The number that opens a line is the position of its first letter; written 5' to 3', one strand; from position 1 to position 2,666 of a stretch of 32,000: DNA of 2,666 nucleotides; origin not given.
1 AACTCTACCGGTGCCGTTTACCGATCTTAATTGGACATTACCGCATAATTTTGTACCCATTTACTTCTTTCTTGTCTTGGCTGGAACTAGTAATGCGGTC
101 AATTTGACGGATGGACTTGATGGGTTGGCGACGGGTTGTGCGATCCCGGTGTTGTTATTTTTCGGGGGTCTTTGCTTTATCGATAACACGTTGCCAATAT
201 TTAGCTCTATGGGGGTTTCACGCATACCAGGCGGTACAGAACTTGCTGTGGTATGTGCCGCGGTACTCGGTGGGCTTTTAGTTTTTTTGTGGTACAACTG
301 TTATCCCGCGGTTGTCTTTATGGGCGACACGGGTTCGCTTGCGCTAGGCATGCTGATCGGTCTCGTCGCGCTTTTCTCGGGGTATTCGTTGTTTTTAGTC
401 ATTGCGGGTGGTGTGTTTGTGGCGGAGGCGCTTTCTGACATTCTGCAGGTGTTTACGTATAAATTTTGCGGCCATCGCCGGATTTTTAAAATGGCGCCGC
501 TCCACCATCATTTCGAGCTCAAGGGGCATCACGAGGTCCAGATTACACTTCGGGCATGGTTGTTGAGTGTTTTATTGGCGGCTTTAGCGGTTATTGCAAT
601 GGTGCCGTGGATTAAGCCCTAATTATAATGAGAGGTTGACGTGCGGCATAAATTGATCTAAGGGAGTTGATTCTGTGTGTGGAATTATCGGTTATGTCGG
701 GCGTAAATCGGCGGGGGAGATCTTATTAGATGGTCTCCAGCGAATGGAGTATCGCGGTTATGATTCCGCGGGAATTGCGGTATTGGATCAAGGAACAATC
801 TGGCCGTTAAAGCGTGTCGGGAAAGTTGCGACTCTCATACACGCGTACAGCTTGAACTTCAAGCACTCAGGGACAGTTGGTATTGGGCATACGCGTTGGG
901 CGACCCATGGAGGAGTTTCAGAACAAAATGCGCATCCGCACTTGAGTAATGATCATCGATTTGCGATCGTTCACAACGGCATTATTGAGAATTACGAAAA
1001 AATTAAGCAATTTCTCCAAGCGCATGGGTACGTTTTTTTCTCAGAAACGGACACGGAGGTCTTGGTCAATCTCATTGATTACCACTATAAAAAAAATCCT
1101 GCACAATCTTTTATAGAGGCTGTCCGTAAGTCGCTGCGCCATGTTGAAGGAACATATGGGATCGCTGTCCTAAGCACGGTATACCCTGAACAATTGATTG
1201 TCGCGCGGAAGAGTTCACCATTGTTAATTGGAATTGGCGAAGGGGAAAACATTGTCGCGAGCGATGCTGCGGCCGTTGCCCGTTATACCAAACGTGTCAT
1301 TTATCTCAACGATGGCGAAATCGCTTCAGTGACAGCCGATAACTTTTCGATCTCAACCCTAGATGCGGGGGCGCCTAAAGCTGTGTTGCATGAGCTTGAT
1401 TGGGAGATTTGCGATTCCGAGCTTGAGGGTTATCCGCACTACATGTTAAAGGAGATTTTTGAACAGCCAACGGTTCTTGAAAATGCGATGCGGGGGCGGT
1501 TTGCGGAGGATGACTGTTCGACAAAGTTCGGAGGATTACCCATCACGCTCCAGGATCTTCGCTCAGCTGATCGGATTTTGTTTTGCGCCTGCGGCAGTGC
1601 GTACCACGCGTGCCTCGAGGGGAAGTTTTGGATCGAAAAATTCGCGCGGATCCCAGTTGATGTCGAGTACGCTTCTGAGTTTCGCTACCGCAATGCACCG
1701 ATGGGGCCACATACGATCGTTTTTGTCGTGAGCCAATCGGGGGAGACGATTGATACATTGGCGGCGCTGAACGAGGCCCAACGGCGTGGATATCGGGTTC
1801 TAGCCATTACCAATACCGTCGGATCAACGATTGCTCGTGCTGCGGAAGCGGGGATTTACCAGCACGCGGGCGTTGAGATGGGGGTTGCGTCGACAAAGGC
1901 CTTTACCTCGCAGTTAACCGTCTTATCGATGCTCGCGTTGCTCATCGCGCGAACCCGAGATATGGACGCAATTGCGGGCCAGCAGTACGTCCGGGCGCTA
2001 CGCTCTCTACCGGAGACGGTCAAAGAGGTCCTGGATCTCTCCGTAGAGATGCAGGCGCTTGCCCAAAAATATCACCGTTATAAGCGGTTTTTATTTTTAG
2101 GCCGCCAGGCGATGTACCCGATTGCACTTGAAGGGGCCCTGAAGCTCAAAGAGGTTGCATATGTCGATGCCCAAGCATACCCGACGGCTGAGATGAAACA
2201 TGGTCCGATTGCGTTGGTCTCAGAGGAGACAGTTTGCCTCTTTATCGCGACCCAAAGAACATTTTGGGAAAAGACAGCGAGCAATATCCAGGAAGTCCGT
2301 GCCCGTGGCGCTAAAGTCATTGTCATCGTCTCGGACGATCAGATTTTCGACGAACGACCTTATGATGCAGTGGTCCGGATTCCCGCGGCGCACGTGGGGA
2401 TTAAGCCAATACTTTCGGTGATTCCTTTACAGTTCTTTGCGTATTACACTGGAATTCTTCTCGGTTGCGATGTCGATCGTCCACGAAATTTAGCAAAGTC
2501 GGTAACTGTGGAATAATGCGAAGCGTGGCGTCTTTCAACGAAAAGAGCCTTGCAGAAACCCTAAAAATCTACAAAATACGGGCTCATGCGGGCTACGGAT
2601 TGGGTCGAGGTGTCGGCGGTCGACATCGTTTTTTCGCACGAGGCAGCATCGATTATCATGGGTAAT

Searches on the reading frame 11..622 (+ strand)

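Call 62: search_protein_families(library=pfam, proteins=[window:11-622:+], max_evalue=0.001)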
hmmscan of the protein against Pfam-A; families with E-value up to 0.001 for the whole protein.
window:11-622:+ (203 aa): 1 family
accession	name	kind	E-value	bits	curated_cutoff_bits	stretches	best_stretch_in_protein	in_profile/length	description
PF00953.26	Glycos_transf_4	-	1.6e-23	83.9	27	1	3-122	54-158/160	Glycosyl transferase family 4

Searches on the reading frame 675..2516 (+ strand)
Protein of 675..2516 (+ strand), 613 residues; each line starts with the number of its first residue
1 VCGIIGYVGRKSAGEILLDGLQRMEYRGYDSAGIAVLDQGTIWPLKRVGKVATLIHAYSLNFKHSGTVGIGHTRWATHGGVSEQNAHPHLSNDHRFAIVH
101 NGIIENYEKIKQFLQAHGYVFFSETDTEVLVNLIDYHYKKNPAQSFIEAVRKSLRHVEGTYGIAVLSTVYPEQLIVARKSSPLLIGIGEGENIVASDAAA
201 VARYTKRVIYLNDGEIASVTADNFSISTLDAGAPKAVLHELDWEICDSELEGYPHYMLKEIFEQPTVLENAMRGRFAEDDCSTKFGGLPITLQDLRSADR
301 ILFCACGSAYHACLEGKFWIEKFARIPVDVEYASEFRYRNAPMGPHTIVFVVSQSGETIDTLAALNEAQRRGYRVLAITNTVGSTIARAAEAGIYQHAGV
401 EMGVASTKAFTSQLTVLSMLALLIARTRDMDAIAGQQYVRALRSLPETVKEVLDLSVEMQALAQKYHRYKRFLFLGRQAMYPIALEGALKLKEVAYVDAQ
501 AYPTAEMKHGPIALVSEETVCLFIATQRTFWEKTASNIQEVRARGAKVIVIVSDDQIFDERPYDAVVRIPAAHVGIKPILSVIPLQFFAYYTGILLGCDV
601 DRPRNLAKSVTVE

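Call 6: search_protein_families(library=pfam, proteins=[window:675-2516:+])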
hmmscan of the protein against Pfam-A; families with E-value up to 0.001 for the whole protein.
window:675-2516:+ (613 aa): 5 families
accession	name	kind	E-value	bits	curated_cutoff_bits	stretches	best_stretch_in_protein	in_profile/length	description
PF01380.27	SIS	-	5e-54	182.1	25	2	295-422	2-130/131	SIS domain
PF13522.11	GATase_6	-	4e-18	66.1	27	1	64-196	8-129/130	Glutamine amidotransferase domain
PF13537.11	GATase_7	-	1.2e-13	51.6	25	1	81-200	8-120/123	Glutamine amidotransferase domain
PF13580.11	SIS_2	-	0.00056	20.4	27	0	331-379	90-137/138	SIS domain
PF13230.11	GATase_4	-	0.00075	18.9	23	0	51-141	60-145/272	Glutamine amidotransferases class-II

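Call 12: find_encoding_contigs(protein=window:675-2513:+, flank=3000, max_places=3)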
Protein seq(613 aa) (613 aa): no gene with exactly this product is on record in the collection.
